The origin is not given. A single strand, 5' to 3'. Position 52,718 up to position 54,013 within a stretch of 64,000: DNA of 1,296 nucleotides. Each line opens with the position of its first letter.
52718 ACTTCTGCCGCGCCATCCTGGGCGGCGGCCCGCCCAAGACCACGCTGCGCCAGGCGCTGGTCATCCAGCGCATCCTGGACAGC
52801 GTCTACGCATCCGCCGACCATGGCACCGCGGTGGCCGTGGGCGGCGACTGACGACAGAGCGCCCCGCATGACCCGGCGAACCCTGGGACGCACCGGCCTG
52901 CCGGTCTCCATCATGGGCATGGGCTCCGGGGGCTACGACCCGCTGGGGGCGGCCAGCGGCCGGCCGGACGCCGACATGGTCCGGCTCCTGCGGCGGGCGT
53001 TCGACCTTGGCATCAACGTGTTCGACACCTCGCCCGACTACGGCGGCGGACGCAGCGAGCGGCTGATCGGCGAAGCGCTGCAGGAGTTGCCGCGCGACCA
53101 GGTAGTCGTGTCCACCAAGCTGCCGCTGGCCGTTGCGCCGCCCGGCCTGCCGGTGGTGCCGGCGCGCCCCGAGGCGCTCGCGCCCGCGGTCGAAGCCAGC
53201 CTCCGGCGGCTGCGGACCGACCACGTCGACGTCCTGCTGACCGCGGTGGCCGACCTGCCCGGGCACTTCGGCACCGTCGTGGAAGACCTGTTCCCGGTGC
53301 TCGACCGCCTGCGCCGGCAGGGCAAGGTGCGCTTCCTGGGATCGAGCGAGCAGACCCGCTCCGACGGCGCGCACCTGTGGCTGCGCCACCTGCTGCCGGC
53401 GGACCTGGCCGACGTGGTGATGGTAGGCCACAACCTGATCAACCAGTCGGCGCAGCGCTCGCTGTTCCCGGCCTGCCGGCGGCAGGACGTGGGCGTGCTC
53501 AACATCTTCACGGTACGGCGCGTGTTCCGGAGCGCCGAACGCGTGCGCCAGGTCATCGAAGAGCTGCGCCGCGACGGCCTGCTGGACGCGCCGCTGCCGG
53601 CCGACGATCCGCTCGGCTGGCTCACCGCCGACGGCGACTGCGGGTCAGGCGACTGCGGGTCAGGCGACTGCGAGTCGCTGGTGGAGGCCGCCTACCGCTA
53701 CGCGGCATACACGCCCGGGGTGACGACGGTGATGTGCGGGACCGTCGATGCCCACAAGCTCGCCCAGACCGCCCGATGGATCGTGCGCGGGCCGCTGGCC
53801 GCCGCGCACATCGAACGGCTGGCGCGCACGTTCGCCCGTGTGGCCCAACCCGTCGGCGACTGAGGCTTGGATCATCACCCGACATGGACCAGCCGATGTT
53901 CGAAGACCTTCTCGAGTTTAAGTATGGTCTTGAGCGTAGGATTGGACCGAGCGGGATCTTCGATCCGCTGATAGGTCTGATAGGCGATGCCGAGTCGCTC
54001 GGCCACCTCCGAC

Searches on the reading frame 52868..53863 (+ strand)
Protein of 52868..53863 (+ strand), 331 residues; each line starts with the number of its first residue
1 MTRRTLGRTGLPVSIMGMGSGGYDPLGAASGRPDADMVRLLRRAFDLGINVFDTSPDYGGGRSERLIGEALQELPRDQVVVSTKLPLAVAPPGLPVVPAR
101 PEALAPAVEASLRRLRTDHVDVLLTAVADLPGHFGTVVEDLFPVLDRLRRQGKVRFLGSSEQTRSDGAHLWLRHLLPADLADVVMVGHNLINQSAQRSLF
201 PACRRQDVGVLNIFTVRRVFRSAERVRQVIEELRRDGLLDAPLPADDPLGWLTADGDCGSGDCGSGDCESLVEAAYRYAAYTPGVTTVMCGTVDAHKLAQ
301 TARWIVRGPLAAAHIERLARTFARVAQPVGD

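Call 4: search_protein_families(library=pfam, proteins=[window:52868-53863:+], max_evalue=0.01)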
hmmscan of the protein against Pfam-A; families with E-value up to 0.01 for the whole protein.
window:52868-53863:+ (331 aa): 2 families
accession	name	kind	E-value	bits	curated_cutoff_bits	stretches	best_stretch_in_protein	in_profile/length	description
PF00248.27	Aldo_ket_red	-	7.9e-32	110.9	24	1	30-318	14-286/291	Aldo/keto reductase family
PF16365.12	EutK_C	-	0.0094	16.4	27.5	0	131-159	21-49/52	Ethanolamine utilization protein EutK C-terminus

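Call 9: find_homologous_proteins(query=window:52868-53863:+, max_evalue=1e-20)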
Query window:52868-53863:+ (331 aa): 734 proteins with E <= 1e-20 among 8000 candidates; the best 120 are listed.
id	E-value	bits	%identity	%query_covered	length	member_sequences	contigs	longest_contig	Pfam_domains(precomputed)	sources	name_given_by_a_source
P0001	2.5e-194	663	92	100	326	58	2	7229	PF00248.28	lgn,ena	-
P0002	8.0e-188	642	91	100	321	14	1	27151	PF00248.28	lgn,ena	-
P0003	1.6e-178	611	86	100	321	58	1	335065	PF00248.28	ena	-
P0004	1.5e-175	601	85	100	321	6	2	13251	PF00248.28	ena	-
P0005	6.7e-158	543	86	89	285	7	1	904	PF00248.28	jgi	jgi:aryl-alcohol dehydrogenase-like predicted oxidoreductase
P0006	6.5e-151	520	97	75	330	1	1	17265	PF00248.28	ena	-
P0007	2.3e-149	515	69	100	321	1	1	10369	PF00248.28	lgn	-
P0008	6.7e-123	428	59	100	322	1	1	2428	PF00248.28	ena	-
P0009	1.1e-122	427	59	100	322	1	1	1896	PF00248.28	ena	-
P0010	1.2e-121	424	59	100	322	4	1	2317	PF00248.28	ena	-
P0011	2.1e-121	423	58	100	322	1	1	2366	PF00248.28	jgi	-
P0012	1.4e-120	421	58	100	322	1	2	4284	PF00248.28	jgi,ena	-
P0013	6.6e-120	418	57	100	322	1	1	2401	PF00248.28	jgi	-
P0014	1.9e-119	417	57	100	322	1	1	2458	PF00248.28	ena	-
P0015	4.7e-119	416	58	100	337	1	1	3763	PF00248.28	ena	-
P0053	1.9e-106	374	85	63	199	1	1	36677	PF00248.28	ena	-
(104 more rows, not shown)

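Call 10: find_encoding_contigs(protein=P0006, flank=10000, max_places=4)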
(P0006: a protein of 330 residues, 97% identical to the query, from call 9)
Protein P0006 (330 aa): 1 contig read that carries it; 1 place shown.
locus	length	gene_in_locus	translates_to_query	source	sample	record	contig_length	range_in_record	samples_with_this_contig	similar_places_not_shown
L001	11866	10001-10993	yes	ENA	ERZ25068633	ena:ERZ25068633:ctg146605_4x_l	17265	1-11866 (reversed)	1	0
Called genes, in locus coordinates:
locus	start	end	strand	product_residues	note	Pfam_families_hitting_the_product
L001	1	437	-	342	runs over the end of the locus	PF02653:BPD_transp_2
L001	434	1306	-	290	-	PF02653:BPD_transp_2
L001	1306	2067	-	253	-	PF00005:ABC_tran, PF13304:AAA_21 (faint), PF12399:BCA_ABC_TP_C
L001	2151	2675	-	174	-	PF00080:Sod_Cu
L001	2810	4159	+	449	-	PF15892:BNR_4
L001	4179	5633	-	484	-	-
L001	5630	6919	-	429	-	PF01656:CbiA, PF06564:CBP_BcsQ (weak), PF10609:ParA (weak), PF13614:AAA_31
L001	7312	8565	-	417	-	PF14690:Zn_ribbon_ISL3, PF13542:HTH_Tnp_ISL3, PF01610:DDE_Tnp_ISL3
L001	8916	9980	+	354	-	PF01408:GFO_IDH_MocA, PF22725:GFO_IDH_MocA_C3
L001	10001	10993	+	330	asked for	PF00248:Aldo_ket_red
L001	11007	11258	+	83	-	-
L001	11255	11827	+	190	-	PF01850:PIN (weak)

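Call 11: find_encoding_contigs(protein=P0003, flank=10000, max_places=4)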
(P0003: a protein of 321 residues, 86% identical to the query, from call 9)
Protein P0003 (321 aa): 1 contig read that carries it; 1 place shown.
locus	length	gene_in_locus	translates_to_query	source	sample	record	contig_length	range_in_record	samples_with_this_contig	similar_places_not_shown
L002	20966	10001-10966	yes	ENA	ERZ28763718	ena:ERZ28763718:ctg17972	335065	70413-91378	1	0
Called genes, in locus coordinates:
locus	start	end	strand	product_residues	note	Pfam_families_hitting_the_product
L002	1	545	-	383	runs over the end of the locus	PF02746:MR_MLE_N, PF13378:MR_MLE_C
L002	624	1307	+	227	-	-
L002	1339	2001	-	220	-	-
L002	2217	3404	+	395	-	PF00155:Aminotran_1_2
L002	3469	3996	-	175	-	PF00080:Sod_Cu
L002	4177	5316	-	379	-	PF13088:BNR_2, PF13859:BNR_3, PF02012:BNR (faint)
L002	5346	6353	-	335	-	-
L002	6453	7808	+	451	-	PF15892:BNR_4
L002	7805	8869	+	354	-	PF01408:GFO_IDH_MocA, PF03447:NAD_binding_3 (weak), PF22725:GFO_IDH_MocA_C3, PF02894:GFO_IDH_MocA_C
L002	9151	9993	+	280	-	PF13378:MR_MLE_C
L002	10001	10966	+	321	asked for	PF00248:Aldo_ket_red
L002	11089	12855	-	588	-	PF01268:FTHFS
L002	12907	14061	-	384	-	PF02746:MR_MLE_N, PF13378:MR_MLE_C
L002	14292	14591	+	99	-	PF01381:HTH_3, PF13560:HTH_31 (weak)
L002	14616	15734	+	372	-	PF02746:MR_MLE_N, PF13378:MR_MLE_C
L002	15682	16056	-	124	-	PF01850:PIN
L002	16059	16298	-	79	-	PF02604:PhdYeFM_antitox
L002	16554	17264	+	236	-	PF01436:NHL (weak)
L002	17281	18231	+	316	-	PF00248:Aldo_ket_red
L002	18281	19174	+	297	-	PF13483:Lactamase_B_3, PF12706:Lactamase_B_2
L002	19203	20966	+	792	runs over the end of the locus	PF22842:Pel9A-like_beta_helix (faint), PF13229:Beta_helix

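Call 12: find_encoding_contigs(protein=P0002, flank=10000, max_places=4)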
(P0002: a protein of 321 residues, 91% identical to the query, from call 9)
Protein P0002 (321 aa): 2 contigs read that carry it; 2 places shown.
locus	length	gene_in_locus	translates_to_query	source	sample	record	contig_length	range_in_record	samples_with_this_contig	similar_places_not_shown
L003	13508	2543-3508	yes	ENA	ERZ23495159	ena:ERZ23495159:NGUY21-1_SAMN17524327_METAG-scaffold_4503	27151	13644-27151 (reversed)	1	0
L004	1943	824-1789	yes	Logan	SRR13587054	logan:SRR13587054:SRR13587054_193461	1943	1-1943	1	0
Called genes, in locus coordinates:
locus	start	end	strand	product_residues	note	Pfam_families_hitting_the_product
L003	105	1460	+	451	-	PF15892:BNR_4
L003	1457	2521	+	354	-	PF01408:GFO_IDH_MocA, PF03447:NAD_binding_3 (weak), PF22725:GFO_IDH_MocA_C3, PF02894:GFO_IDH_MocA_C (weak)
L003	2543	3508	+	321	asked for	PF00248:Aldo_ket_red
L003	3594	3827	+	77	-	PF02604:PhdYeFM_antitox (weak)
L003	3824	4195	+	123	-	PF01850:PIN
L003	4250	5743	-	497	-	PF22848:ASD1_dom, PF06964:Alpha-L-AF_C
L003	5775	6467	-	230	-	-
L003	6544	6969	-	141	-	PF15919:HicB_lk_antitox, PF15970:HicB-like_2, PF13560:HTH_31 (weak), PF01381:HTH_3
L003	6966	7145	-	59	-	PF07927:HicA_toxin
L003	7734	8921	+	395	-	-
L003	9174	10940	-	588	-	PF01268:FTHFS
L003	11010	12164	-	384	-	PF02746:MR_MLE_N, PF13378:MR_MLE_C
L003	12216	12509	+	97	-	PF13560:HTH_31 (weak), PF01381:HTH_3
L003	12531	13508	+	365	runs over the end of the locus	PF02746:MR_MLE_N, PF13378:MR_MLE_C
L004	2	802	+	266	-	?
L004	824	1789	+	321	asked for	PF00248:Aldo_ket_red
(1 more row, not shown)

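Call 13: find_encoding_contigs(protein=P0004, flank=10000, max_places=4)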
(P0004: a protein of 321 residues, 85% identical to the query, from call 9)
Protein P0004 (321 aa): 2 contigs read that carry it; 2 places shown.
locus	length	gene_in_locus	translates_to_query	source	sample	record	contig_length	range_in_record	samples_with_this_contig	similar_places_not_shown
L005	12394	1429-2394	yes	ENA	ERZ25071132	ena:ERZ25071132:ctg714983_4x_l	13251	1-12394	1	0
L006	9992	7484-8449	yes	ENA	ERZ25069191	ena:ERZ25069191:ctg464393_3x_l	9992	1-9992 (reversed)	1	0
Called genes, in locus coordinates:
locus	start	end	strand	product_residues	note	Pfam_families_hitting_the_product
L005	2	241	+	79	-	?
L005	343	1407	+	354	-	PF01408:GFO_IDH_MocA, PF03447:NAD_binding_3 (faint), PF22725:GFO_IDH_MocA_C3, PF02894:GFO_IDH_MocA_C (weak)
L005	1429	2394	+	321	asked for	PF00248:Aldo_ket_red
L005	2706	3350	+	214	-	-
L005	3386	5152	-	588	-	PF01268:FTHFS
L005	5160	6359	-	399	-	PF02746:MR_MLE_N, PF13378:MR_MLE_C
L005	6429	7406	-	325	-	PF04754:Transposase_31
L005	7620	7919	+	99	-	PF01381:HTH_3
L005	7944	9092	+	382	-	PF02746:MR_MLE_N, PF13378:MR_MLE_C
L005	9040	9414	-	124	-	PF01850:PIN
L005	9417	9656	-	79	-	PF02604:PhdYeFM_antitox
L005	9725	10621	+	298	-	PF01436:NHL (weak)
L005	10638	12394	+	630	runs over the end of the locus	PF00248:Aldo_ket_red, PF13483:Lactamase_B_3, PF12706:Lactamase_B_2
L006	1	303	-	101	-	?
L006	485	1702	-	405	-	PF13088:BNR_2, PF13859:BNR_3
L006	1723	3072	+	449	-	PF15892:BNR_4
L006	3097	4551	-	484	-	-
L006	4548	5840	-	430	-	PF01656:CbiA, PF06564:CBP_BcsQ (weak), PF10609:ParA (weak), PF13614:AAA_31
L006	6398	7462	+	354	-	PF01408:GFO_IDH_MocA, PF03447:NAD_binding_3 (faint), PF22725:GFO_IDH_MocA_C3, PF02894:GFO_IDH_MocA_C (weak)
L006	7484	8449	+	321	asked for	PF00248:Aldo_ket_red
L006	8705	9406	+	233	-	-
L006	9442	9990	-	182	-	?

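Call 15: find_related_loci(query=window:52868-53863:+, collection=genome_contigs, flank=10000)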
Query window:52868-53863:+ (331 aa) in genome_contigs; peptide patterns used: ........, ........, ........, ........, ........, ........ (x = any residue, [..] = any of these).
162 stretches matched a pattern; 22 encode a relative of the query (tblastn E <= 1e-3); 22 distinct loci.
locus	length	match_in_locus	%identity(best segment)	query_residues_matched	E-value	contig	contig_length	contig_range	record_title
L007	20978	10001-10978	94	1-331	0e+0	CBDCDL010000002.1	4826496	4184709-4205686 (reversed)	MAG: Spirochaetia bacterium isolate 978a6f5d-7542-411a-95a3-dd801879e222 genome assembly, contig: contig_2, whole genome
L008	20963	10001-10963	93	1-331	0e+0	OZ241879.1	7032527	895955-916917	MAG: Spirochaetia bacterium isolate 33422d00-efb0-4b49-bd16-f937cda21374 genome assembly, chromosome: 1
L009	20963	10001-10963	91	1-331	0e+0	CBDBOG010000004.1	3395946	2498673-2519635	MAG: Spirochaetia bacterium isolate 40739a5d-4c61-4e6f-ad63-b7fc718ca5ff genome assembly, contig: contig_4, whole genome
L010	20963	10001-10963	90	1-331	0e+0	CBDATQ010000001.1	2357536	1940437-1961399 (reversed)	MAG: Spirochaetia bacterium isolate a15d9f8d-dc76-4eb1-89a5-0bc88780a661 genome assembly, contig: contig_1, whole genome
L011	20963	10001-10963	90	1-331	0e+0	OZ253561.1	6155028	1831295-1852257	MAG: Spirochaetia bacterium isolate ba2874e9-b452-4f5e-a21f-6ab892bda592 genome assembly, chromosome: 1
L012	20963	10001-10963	89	1-331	0e+0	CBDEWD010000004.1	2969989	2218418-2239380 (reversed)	MAG: Spirochaetia bacterium isolate c5f6e9bc-bcaa-411e-bf86-d1d97e606e4d genome assembly, contig: contig_4, whole genome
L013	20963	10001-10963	90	1-331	0e+0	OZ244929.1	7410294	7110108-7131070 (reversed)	MAG: Spirochaetia bacterium isolate 8068e3ae-2514-4771-9ed6-15a7f5772894 genome assembly, chromosome: 1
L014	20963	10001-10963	89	1-331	0e+0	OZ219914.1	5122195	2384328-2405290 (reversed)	MAG: Spirochaetia bacterium isolate 65460407-d738-4661-97af-02a88c6845d9 genome assembly, chromosome: 2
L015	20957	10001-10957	50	1-331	7e-96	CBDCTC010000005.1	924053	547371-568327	MAG: Dehalococcoidia bacterium isolate 84f1e96c-5f89-47d0-9b41-bcaa3e3d8f53 genome assembly, contig: contig_5, whole gen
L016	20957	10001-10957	50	1-331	3e-95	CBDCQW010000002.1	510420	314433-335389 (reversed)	MAG: Dehalococcoidia bacterium isolate 156317b5-1015-4f7b-970c-a7c120c590d5 genome assembly, contig: contig_2, whole gen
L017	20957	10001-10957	49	1-331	6e-94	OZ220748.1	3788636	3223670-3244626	MAG: Dehalococcoidia bacterium isolate 6c7b36c8-b3ab-4b4c-a352-7e98d29eb5d7 genome assembly, chromosome: 1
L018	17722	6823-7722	40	1-322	6e-56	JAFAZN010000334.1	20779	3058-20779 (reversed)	MAG: Chloroflexota bacterium isolate CP_BM_RX_R9_6 BM_RX_R9_k147_4401106, whole genome shotgun sequence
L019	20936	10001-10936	38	1-331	1e-52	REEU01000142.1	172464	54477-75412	MAG: Gammaproteobacteria bacterium isolate PLM2.Bin7 NODE_9_length_172464_cov_8.66013, whole genome shotgun sequence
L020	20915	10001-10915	39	2-331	1e-51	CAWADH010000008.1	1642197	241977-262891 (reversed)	MAG: uncultured Gammaproteobacteria bacterium isolate MFD00822.bin.2.176 genome assembly, contig: contig_49314, whole ge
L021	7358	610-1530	38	6-331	2e-50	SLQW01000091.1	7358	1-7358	MAG: Pseudomonadales bacterium isolate CSSed165cm_554 CSSed16-5cm-45177, whole genome shotgun sequence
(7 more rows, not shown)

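Call 16: find_encoding_contigs(protein=P0001, flank=10000, max_places=4)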
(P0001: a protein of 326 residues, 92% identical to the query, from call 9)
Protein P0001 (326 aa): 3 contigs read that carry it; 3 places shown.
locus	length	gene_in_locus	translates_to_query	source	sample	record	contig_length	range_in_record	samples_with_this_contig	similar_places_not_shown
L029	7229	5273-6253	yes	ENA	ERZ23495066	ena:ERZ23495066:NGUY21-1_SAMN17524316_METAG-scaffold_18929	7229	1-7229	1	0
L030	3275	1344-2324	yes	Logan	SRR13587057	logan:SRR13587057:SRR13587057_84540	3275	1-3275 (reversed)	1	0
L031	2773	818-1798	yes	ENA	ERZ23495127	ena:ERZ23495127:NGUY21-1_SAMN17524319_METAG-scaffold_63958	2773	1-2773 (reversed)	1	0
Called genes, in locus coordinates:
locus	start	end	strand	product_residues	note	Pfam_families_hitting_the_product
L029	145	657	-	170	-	-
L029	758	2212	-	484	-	-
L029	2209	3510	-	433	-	PF01656:CbiA, PF06564:CBP_BcsQ (weak), PF10609:ParA (weak), PF13614:AAA_31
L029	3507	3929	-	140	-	-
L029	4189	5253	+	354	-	PF01408:GFO_IDH_MocA, PF03447:NAD_binding_3 (faint), PF22725:GFO_IDH_MocA_C3, PF02894:GFO_IDH_MocA_C (weak)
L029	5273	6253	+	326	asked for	PF00248:Aldo_ket_red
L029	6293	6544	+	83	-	-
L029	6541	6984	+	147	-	PF01850:PIN (weak)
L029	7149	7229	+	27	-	?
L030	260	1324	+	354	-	PF01408:GFO_IDH_MocA, PF03447:NAD_binding_3 (faint), PF22725:GFO_IDH_MocA_C3, PF02894:GFO_IDH_MocA_C (weak)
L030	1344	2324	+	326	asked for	PF00248:Aldo_ket_red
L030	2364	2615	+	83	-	-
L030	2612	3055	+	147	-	PF01850:PIN (weak)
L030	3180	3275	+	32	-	?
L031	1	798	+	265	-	?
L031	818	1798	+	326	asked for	PF00248:Aldo_ket_red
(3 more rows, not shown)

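Call 17: find_encoding_contigs(protein=P0053, flank=10000, max_places=4)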
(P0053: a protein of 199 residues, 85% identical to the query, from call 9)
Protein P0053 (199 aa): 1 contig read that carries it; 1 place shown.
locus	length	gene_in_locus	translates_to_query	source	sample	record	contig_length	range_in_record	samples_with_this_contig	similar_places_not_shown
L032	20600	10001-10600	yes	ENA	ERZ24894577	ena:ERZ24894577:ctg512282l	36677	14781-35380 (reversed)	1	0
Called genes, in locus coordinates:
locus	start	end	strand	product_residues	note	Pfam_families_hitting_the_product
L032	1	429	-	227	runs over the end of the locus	PF01850:PIN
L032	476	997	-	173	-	PF00005:ABC_tran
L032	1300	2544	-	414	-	PF13458:Peripla_BP_6, PF01094:ANF_receptor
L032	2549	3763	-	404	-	PF13458:Peripla_BP_6, PF01094:ANF_receptor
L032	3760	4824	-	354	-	PF02653:BPD_transp_2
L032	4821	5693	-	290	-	PF02653:BPD_transp_2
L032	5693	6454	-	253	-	PF00005:ABC_tran, PF13304:AAA_21 (faint), PF12399:BCA_ABC_TP_C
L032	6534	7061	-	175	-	PF00080:Sod_Cu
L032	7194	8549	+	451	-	PF15892:BNR_4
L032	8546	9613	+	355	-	PF01408:GFO_IDH_MocA, PF03447:NAD_binding_3 (weak), PF22725:GFO_IDH_MocA_C3, PF02894:GFO_IDH_MocA_C (weak)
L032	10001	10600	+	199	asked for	PF00248:Aldo_ket_red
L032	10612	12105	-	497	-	PF22848:ASD1_dom, PF06964:Alpha-L-AF_C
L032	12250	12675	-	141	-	PF15919:HicB_lk_antitox, PF15970:HicB-like_2, PF13560:HTH_31 (weak), PF01381:HTH_3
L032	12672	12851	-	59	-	PF07927:HicA_toxin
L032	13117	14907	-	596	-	PF01268:FTHFS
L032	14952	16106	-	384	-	PF02746:MR_MLE_N, PF13378:MR_MLE_C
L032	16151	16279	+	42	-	-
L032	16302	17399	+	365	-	PF02746:MR_MLE_N, PF13378:MR_MLE_C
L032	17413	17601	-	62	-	-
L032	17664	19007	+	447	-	PF04326:SLFN_AlbA_2, PF13749:HATPase_c_4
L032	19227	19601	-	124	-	PF01850:PIN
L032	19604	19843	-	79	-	PF02604:PhdYeFM_antitox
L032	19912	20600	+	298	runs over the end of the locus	PF01436:NHL (weak)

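Call 32: search_protein_families(library=pfam, proteins=[L003:5775-6467:-, L003:7734-8921:+, L005:2706-3350:+, L029:6293-6544:+, L029:6541-6984:+, L009:14104-14385:+, L009:13854-14117:+, L011:12071-12673:+, L011:12674-13216:+], max_evalue=0.01)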
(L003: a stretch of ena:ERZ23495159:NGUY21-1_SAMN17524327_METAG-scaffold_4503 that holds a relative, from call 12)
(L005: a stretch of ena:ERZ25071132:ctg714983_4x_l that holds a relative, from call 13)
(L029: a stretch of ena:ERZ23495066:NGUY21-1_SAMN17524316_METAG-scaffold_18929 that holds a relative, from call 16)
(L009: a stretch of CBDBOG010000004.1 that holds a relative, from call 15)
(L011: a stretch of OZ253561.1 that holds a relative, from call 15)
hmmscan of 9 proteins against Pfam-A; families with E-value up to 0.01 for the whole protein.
L003:5775-6467:- (230 aa): 0 families

L003:7734-8921:+ (395 aa): 1 family
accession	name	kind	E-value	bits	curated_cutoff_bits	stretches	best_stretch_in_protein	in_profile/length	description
PF14279.12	HNH_5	-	6e-05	23.3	27.5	1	21-76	1-54/56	HNH endonuclease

L005:2706-3350:+ (214 aa): 0 families

L029:6293-6544:+ (83 aa): 1 family
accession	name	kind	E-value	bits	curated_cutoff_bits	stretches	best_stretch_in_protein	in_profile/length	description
PF02604.26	PhdYeFM_antitox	-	0.0016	18.6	29.8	1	1-45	1-46/74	Antitoxin Phd_YefM, type II toxin-antitoxin system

L029:6541-6984:+ (147 aa): 1 family
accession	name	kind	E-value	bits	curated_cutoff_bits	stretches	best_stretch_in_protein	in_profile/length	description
PF01850.27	PIN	-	7.3e-07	30.3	23.6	1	3-125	1-114/120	PIN domain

L009:14104-14385:+ (93 aa): 2 families
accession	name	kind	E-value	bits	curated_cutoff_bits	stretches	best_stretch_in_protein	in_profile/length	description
PF15738.11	YafQ_toxin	-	1.2e-28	99.6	30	1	3-91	2-86/88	Bacterial toxin of type II toxin-antitoxin system, YafQ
PF05016.21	ParE_toxin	-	2.8e-06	28.2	23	1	5-90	2-87/89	ParE toxin of type II toxin-antitoxin system, parDE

L009:13854-14117:+ (87 aa): 1 family
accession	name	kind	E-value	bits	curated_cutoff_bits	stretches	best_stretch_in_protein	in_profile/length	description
PF04221.18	RelB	-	1.3e-18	67.1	22.4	1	4-82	1-81/82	RelB antitoxin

L011:12071-12673:+ (200 aa): 0 families

L011:12674-13216:+ (180 aa): 0 families

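Call 61: search_protein_families(library=ncbifam, proteins=[L003:5775-6467:-, L003:7734-8921:+, L005:2706-3350:+, L008:11906-12277:+, L009:14104-14385:+, L009:13854-14117:+], max_evalue=0.001)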
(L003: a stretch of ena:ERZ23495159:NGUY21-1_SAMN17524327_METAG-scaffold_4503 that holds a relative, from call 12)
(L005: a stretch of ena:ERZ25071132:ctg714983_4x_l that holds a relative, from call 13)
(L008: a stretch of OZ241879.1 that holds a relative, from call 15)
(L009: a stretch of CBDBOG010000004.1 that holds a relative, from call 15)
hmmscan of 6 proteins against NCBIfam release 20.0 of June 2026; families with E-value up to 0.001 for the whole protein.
L003:5775-6467:- (230 aa): 0 families

L003:7734-8921:+ (395 aa): 0 families

L005:2706-3350:+ (214 aa): 0 families

L008:11906-12277:+ (123 aa): 0 families

L009:14104-14385:+ (93 aa): 2 families
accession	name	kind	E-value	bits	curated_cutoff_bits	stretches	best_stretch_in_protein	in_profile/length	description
TIGR02385.1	RelE_StbE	subfamily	9.6e-20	70.9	27.9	1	4-91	2-87/88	type II toxin-antitoxin system mRNA interferase toxin, RelE/StbE family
TIGR00053.1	TIGR00053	subfamily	2.9e-19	69.5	87.25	1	1-91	1-90/92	YafQ family addiction module toxin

L009:13854-14117:+ (87 aa): 3 families
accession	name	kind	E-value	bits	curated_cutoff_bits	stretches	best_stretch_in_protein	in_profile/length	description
TIGR02384.1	RelB_DinJ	subfamily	4.2e-23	81.4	45.65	1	1-83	1-85/85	type II toxin-antitoxin system RelB/DinJ family antitoxin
NF008412.0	PRK11235.1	equivalog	4.2e-10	39.7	96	1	7-51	4-48/80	type II toxin-antitoxin system RelB/DinJ family antitoxin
NF050811.1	RelB_ParD_antitoxin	subfamily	3.4e-07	30.4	60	1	10-50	2-42/83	type II toxin-antitoxin system RelB/ParD family antitoxin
